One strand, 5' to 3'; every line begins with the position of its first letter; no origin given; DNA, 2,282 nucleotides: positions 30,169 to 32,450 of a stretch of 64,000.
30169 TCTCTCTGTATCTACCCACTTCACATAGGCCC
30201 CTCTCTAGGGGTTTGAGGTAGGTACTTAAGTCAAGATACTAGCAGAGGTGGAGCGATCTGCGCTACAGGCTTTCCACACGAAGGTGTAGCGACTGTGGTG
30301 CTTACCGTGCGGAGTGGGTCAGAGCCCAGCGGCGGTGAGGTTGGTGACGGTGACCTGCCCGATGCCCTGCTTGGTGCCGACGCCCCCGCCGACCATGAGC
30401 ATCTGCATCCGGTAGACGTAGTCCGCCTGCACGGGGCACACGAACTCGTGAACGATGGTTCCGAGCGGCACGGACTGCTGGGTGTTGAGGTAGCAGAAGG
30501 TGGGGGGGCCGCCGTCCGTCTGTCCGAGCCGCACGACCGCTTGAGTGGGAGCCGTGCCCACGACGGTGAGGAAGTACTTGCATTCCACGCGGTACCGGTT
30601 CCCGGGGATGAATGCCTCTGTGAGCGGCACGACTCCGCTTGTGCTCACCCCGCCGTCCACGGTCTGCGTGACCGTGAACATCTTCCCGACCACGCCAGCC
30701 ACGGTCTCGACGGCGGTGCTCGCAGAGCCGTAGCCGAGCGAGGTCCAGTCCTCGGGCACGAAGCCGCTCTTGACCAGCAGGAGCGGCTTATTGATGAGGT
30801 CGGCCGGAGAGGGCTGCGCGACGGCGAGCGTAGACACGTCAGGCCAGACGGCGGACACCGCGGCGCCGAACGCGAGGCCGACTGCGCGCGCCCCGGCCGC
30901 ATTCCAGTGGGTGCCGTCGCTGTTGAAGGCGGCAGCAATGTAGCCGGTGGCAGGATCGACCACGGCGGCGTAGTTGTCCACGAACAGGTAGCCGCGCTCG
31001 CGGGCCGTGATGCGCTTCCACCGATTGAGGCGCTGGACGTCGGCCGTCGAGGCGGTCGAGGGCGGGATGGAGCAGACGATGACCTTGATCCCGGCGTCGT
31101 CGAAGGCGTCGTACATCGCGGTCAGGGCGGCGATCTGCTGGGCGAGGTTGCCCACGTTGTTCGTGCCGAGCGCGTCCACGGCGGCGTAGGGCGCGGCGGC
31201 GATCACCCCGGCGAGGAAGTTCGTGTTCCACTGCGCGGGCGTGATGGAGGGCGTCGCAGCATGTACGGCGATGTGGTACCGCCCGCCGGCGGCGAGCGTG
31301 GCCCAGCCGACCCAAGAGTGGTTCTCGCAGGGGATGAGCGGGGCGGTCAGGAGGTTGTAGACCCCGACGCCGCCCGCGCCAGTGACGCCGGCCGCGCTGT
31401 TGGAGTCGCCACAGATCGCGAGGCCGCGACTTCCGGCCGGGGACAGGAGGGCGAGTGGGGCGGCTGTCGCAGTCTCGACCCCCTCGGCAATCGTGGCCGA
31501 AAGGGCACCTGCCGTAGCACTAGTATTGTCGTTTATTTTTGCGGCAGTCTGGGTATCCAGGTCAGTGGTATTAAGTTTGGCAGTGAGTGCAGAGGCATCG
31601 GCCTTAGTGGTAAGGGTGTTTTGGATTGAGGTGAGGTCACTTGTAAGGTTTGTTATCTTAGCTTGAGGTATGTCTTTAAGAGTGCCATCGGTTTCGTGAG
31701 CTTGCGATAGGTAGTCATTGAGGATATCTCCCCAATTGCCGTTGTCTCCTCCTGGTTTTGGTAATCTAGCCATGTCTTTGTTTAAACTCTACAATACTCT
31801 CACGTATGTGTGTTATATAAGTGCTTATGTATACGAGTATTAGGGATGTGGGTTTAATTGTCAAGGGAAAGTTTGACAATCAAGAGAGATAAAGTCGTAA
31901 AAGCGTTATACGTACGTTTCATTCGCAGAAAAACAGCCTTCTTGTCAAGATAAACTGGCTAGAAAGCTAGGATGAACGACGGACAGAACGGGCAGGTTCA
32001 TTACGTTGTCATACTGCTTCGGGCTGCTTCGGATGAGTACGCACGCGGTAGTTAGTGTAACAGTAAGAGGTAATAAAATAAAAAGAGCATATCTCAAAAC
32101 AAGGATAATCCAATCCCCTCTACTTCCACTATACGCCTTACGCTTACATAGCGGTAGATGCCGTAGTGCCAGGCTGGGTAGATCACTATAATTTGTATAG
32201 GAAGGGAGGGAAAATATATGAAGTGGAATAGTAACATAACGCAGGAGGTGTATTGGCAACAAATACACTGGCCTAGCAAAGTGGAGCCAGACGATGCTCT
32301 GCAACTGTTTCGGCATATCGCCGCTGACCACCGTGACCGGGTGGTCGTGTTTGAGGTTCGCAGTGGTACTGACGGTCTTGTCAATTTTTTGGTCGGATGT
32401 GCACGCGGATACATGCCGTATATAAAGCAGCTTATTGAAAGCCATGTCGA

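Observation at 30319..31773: Single ORF with an abrupt GC break: native N-terminal module fused in frame to a high-GC esterase head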

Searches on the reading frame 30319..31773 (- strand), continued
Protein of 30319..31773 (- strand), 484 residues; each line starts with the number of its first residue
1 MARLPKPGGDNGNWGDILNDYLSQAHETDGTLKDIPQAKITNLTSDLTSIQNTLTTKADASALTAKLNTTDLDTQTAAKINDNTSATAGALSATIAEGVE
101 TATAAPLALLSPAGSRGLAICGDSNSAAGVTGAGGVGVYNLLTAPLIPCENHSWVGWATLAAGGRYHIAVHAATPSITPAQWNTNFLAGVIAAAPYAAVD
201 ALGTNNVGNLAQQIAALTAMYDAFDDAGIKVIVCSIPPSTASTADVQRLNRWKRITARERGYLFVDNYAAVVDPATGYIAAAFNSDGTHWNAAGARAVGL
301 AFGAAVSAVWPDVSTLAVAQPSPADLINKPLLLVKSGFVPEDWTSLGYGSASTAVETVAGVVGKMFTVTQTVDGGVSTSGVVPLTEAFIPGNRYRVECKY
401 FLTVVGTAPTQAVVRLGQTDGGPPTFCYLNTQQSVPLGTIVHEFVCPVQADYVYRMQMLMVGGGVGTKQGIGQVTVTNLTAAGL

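Call 56: predict_structure(alignment_id=A2)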
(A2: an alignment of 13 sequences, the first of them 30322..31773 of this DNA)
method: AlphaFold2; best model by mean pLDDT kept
length: 484 residues; sequences in the alignment: 13
mean_pLDDT: 67.6   pTM: 0.62
mean pLDDT of the five models: 67.6, 66.3, 64.0, 60.9, 59.0
residues with pLDDT >= 90: 53; 70-90: 199; 50-70: 141; < 50: 91
segments of 3 or more residues with pLDDT < 50: 1-11, 57-60, 95-114, 129-139, 319-349
pLDDT, mean of each block of 10 residues (from residue 1): 38 55 57 55 54 50 51 57 54 44 33 60 67 38 52 74 73 83 89 86 86 96 91 87 87 95 88 84 77 82 84 58 39 35 40 72 75 67 66 77 85 70 57 80 68 71 86 74 61
secondary structure, 60 per line:
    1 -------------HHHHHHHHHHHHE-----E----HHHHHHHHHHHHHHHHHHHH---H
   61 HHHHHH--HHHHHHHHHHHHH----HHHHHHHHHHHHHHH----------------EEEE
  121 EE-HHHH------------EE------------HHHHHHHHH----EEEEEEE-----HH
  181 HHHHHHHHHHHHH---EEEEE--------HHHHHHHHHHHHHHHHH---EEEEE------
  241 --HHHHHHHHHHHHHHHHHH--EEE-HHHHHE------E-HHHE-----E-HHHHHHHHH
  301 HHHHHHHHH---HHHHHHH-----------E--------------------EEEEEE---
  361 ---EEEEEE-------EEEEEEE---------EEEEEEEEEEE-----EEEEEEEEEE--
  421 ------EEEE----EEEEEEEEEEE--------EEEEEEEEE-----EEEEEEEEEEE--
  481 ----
elements in order: H14-25 H37-56 H60-66 H69-81 H86-100 E117-122 H124-127 H154-162 E167-173 H179-193 E197-201 H210-226 E230-234 H243-260 E263-265 H267-271 H292-309 H313-319 E352-357 E364-369 E377-383 E393-403 E409-418 E427-430 E435-445 E454-462 E468-478

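Call 59: fold_search(model_id=the predicted structure, library=pdb)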
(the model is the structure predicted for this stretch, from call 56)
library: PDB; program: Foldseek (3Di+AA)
matches with E <= 10: 1743; with E <= 0.001: 216
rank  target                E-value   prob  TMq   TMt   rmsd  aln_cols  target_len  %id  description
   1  4iyj_A                7.6e-08  1.00  0.31  0.67   3.3       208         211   20  Crystal structure of a putative acylhydrolase (BACUNI_03406) from Bacteroides uniformis ATCC 8492 at 1.37 A resolution (released 2013-03-06)
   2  9hi6_A                8.5e-08  1.00  0.32  0.68   2.9       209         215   19  Structure of scaffold FI6-focused design_04 in complex with FI6-Fab (released 2025-12-03)
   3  3p94_A                1.5e-07  1.00  0.31  0.71   3.0       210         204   20  Crystal structure of a GDSL-like Lipase (BDI_0976) from Parabacteroides distasonis ATCC 8503 at 1.93 A resolution (released 2010-11-03)
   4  3p94_C                1.7e-07  1.00  0.30  0.70   3.5       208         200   20  Crystal structure of a GDSL-like Lipase (BDI_0976) from Parabacteroides distasonis ATCC 8503 at 1.93 A resolution (released 2010-11-03)
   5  3p94_D                2.0e-07  1.00  0.31  0.70   3.5       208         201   20  Crystal structure of a GDSL-like Lipase (BDI_0976) from Parabacteroides distasonis ATCC 8503 at 1.93 A resolution (released 2010-11-03)
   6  9hi5_C                2.0e-07  1.00  0.29  0.65   2.9       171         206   21  Structure of scaffold FI6-focused design_02 (released 2025-12-03)
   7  4hf7                  2.3e-07  1.00  0.31  0.69   3.2       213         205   17  Crystal structure of a GDSL-like lipase (BT0569) from Bacteroides thetaiotaomicron VPI-5482 at 1.77 A resolution (released 2012-10-24)
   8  4iyj_B                2.7e-07  1.00  0.31  0.67   3.6       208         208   21  Crystal structure of a putative acylhydrolase (BACUNI_03406) from Bacteroides uniformis ATCC 8492 at 1.37 A resolution (released 2013-03-06)
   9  4rsh_A                3.4e-07  1.00  0.31  0.81   3.4       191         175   17  Structure of a putative lipolytic protein of G-D-S-L family from Desulfitobacterium hafniense DCB-2 (released 2014-11-19)
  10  9hi4_C                5.2e-07  1.00  0.31  0.68   3.4       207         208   18  Structure of FI6-focused design_03 scaffold in complex with FI6-Fab (released 2025-12-03)
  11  9hi5_B                6.2e-07  1.00  0.29  0.63   2.9       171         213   21  Structure of scaffold FI6-focused design_02 (released 2025-12-03)
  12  4ppy_A                9.3e-07  1.00  0.30  0.67   3.2       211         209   16  Crystal structure of a putative acylhydrolase (BF3764) from Bacteroides fragilis NCTC 9343 at 2.00 A resolution (released 2014-04-02)
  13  4bj0_A                9.8e-07  1.00  0.21  0.53   9.1       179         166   17  Xyloglucan binding module (CBM4-2 X2-L110F) in complex with branched xyloses (released 2014-04-23)
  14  9hi4_D                1.1e-06  1.00  0.31  0.68   3.3       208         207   20  Structure of FI6-focused design_03 scaffold in complex with FI6-Fab (released 2025-12-03)
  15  4ppy_B                1.6e-06  1.00  0.32  0.70   2.9       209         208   16  Crystal structure of a putative acylhydrolase (BF3764) from Bacteroides fragilis NCTC 9343 at 2.00 A resolution (released 2014-04-02)
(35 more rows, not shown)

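Call 65: find_related_loci(query=window:30322-31773:-, collection=viral_contigs, flank=10000)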
Query window:30322-31773:- (484 aa) in viral_contigs; peptide patterns used: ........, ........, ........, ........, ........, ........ (x = any residue, [..] = any of these).
3 stretches matched a pattern, but none encodes a relative of the query by tblastn (E <= 1e-3).

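Call 84: search_protein_representatives(protein=window:30322-31485:-)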
Query: 388 residues. Proteins with E-value up to 0.001 (for the whole library): 900; up to 1e-10: 180; up to 1e-30: 5. The best 150 are listed.
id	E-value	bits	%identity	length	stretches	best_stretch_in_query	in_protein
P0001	1.4e-173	593.9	99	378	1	1-282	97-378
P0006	2.4e-142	491.1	63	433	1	6-388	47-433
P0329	4.2e-59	217.1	67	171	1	11-164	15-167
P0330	2.5e-34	135.5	37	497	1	21-388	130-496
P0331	1.5e-32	129.7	37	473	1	49-388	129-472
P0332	3.5e-30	121.9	32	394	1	55-385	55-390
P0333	8.0e-30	120.7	33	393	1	54-388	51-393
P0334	2.3e-28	115.9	35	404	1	6-388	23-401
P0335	5.3e-28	114.7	35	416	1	48-388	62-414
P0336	5.7e-28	114.6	34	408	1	36-388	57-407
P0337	2.6e-27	112.4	32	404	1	17-388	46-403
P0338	8.0e-26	107.5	31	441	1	54-387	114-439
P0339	1.3e-25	106.8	33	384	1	5-388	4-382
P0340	9.5e-24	100.7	31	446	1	15-387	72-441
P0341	4.0e-23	98.6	33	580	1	48-388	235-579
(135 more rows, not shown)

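Call 88: search_solved_structures(query=window:30322-31773:-, max_evalue=1)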
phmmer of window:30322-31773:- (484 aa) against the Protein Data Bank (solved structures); distinct sequences matched with E-value up to 1: 2.
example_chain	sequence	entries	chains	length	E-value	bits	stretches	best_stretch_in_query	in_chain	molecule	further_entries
3p94_A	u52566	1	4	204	0.0073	18.5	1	184-296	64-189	GDSL-like Lipase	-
9spj_S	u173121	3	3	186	0.86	11.7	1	32-132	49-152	60S ribosomal protein L18-A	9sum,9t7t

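Call 90: search_protein_families(library=pfam, proteins=[P0010, L007:12497-14449:+, P0012, P0011, P0013], max_evalue=0.01)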
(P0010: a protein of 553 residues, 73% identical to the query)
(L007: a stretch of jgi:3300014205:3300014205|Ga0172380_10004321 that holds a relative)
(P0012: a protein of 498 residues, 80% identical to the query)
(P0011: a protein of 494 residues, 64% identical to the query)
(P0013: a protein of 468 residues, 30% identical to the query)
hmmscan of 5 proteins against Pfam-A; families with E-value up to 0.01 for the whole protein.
P0010 (553 aa): 1 family
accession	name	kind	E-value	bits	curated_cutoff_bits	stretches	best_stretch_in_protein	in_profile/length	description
PF00657.28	Lipase_GDSL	-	0.0054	17.3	23.6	0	345-437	29-117/208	GDSL-like Lipase/Acylhydrolase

L007:12497-14449:+ (651 aa): 4 families
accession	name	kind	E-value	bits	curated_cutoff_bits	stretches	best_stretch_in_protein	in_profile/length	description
PF00041.27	fn3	-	5.8e-11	42.9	25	1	418-504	3-82/84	Fibronectin type III domain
PF25059.1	FN3_DSCAM-DSCAML_C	-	1.8e-05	25.4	39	1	438-502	14-76/89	DSCAM/DSCAML C-terminal Fn3-like domain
PF25788.1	Ig_Rha78A_N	-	0.002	18.8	27.4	1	424-506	15-100/105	Rha78A-like, N-terminal immunoglobulin domain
PF00657.28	Lipase_GDSL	-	0.0054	17.3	23.6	0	9-92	18-88/208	GDSL-like Lipase/Acylhydrolase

P0012 (498 aa): 1 family
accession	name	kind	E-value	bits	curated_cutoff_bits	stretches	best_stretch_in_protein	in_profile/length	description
PF01522.26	Polysacc_deac_1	-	7.1e-09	36.1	23.1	1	282-402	5-118/124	Polysaccharide deacetylase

P0011 (494 aa): 2 families
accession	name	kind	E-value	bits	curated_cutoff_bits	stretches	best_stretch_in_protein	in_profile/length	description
PF13472.12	Lipase_GDSL_2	-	1.4e-08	35.9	32.9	1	302-473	25-177/178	GDSL-like Lipase/Acylhydrolase family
PF00657.28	Lipase_GDSL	-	5e-07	30.5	23.6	0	315-479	44-208/208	GDSL-like Lipase/Acylhydrolase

P0013 (468 aa): 2 families
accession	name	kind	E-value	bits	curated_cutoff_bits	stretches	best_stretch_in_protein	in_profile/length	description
PF13472.12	Lipase_GDSL_2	-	1.9e-22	81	32.9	1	101-267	1-176/178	GDSL-like Lipase/Acylhydrolase family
PF00657.28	Lipase_GDSL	-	1.7e-09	38.5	23.6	1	99-271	1-205/208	GDSL-like Lipase/Acylhydrolase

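Call 91: search_protein_families(library=phrogs, proteins=[P0010, L007:12497-14449:+, P0012, P0011, P0013], max_evalue=0.001)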
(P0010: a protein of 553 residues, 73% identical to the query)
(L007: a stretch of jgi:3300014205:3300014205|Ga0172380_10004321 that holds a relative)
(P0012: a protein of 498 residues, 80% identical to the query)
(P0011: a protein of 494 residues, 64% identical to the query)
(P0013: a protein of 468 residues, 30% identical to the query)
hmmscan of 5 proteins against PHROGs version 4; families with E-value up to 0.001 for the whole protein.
P0010 (553 aa): 0 families

L007:12497-14449:+ (651 aa): 0 families

P0012 (498 aa): 0 families

P0011 (494 aa): 0 families

P0013 (468 aa): 2 families
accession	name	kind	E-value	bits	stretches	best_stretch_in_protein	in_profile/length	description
phrog_6102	-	moron, auxiliary metabolic gene and host takeover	1.7e-16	61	1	97-432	31-401/442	lipase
phrog_23595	-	tail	0.00066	19.7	0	41-81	240-276/440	minor tail protein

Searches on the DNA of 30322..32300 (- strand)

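Call 60: search_dna_similar(query=L002:1-8000:+, collection=phages, mode=distant, max_rows=10)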
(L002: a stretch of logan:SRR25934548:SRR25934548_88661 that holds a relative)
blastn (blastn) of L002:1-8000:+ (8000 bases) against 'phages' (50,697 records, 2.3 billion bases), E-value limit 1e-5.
Records with a match: 180; places in all: 180; records where one place covers at least 80% of the query: 0.
Best place of each record, by identity: 80-90% 8; 60-80% 172.
By first word of the organism name: Arthrobacter 156; Microbacterium 13; Mycobacterium 5; Gordonia 4; Brevibacterium 1; Rhodococcus 1.
By host as written in the record: Arthrobacter sp. ATCC 21022 126; Arthrobacter globiformis B-2979 11; Arthrobacter sp. (ATCC 21022) 7; Microbacterium foliorum NRRL B-24224 6; Microbacterium foliorum NRRL B-24224 SEA 6; Arthrobacter globiformis NRRL B-2979 SEA 4; Gordonia terrae 3612 4; Arthrobacter sp. ATCC21022 2; and 12 more.
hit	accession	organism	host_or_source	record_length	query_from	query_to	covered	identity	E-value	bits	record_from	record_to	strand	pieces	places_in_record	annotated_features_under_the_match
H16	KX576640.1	Arthrobacter phage RcigaStruga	Arthrobacter sp. ATCC 21022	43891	4364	5005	8%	69.1%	1e-60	243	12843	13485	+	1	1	tape measure protein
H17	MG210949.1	Arthrobacter phage Huntingdon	Arthrobacter sp. ATCC21022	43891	4364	5005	8%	69.1%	1e-60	243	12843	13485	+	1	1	tape measure protein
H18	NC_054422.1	Arthrobacter phage Huntingdon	Arthrobacter sp. ATCC21022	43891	4364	5005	8%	69.1%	1e-60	243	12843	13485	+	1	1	tail length tape measure protein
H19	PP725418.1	Arthrobacter phage Misaeng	Arthrobacter sp. ATCC 21022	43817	4371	5005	8%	69.8%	4e-67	264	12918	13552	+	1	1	18: tape measure protein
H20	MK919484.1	Arthrobacter phage DreamTeam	Arthrobacter sp. ATCC 21022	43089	4364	4994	8%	70.2%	2e-70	275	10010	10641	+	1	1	14: tape measure protein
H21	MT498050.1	Arthrobacter phage Gisselle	Arthrobacter sp. ATCC 21022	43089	4364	4994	8%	70.2%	2e-70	275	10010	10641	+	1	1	14: tape measure protein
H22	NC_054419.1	Arthrobacter phage Gisselle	Arthrobacter sp. ATCC 21022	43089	4364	4994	8%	70.2%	2e-70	275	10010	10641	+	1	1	14: tail length tape measure protein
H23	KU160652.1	Arthrobacter phage Joann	Arthrobacter sp. ATCC 21022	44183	4371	5005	8%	69.4%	9e-63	251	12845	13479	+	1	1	18: tape measure protein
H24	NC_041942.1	Arthrobacter phage Joann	Arthrobacter sp. ATCC 21022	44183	4371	5005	8%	69.4%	9e-63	251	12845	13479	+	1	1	18: tail length tape measure protein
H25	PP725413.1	Arthrobacter phage BrotherBLo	Arthrobacter sp. ATCC 21022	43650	4364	4994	8%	69.3%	3e-62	248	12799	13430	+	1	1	18: tape measure protein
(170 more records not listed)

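Call 61: search_dna_similar(query=L003:1-8000:+, collection=phages, mode=distant, max_rows=10)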
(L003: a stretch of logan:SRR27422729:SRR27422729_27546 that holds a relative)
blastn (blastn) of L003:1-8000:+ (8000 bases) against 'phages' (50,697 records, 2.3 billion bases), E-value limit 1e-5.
Records with a match: 12; places in all: 12; records where one place covers at least 80% of the query: 0.
Best place of each record, by identity: 60-80% 12.
By first word of the organism name: Microbacterium 12.
By host as written in the record: Microbacterium paraoxydans NWU1 6; Microbacterium paraoxydans NRRL B-14843 5; Microbacterium foliorum NRRL B-24224 SEA 1.
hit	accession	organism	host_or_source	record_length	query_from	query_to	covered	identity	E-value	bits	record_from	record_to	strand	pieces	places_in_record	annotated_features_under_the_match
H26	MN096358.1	Microbacterium phage LeeroyJenkins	Microbacterium paraoxydans NRRL B-14843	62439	5225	5694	6%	67.9%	7e-33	151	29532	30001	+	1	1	47: minor tail protein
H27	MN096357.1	Microbacterium phage WaterT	Microbacterium paraoxydans NRRL B-14843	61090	5225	5694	6%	67.7%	8e-32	147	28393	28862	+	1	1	45: minor tail protein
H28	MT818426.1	Microbacterium phage Lifes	Microbacterium paraoxydans NRRL B-14843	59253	5225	5694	6%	67.7%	8e-32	147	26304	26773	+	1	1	42: minor tail protein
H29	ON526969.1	Microbacterium phage Cassita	Microbacterium paraoxydans NRRL B-14843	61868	5225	5694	6%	67.7%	8e-32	147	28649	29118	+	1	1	46: minor tail protein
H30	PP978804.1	Microbacterium phage BarnCat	Microbacterium paraoxydans NRRL B-14843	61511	5225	5694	6%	67.7%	8e-32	147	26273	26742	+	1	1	40: minor tail protein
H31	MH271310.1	Microbacterium phage Pioneer3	Microbacterium paraoxydans NWU1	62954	21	203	2%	69.9%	1e-11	81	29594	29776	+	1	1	49: hypothetical protein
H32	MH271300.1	Microbacterium phage Hortus1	Microbacterium paraoxydans NWU1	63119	21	203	2%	69.4%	4e-10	76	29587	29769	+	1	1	49: hypothetical protein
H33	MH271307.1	Microbacterium phage OlinDD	Microbacterium paraoxydans NWU1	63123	21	203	2%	69.4%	4e-10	76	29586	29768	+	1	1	49: hypothetical protein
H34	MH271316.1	Microbacterium phage Tandem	Microbacterium paraoxydans NWU1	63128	21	203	2%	69.4%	4e-10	76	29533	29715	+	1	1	49: hypothetical protein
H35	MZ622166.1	Microbacterium phage Platte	Microbacterium paraoxydans NWU1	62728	21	203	2%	69.4%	4e-10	76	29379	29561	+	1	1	49: hypothetical protein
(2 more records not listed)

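Call 93: search_rna_families(source=window, start=31700, end=32300, threshold=evalue, max_evalue=1)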
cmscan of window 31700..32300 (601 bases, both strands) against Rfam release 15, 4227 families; matches with E-value up to 1: 0.
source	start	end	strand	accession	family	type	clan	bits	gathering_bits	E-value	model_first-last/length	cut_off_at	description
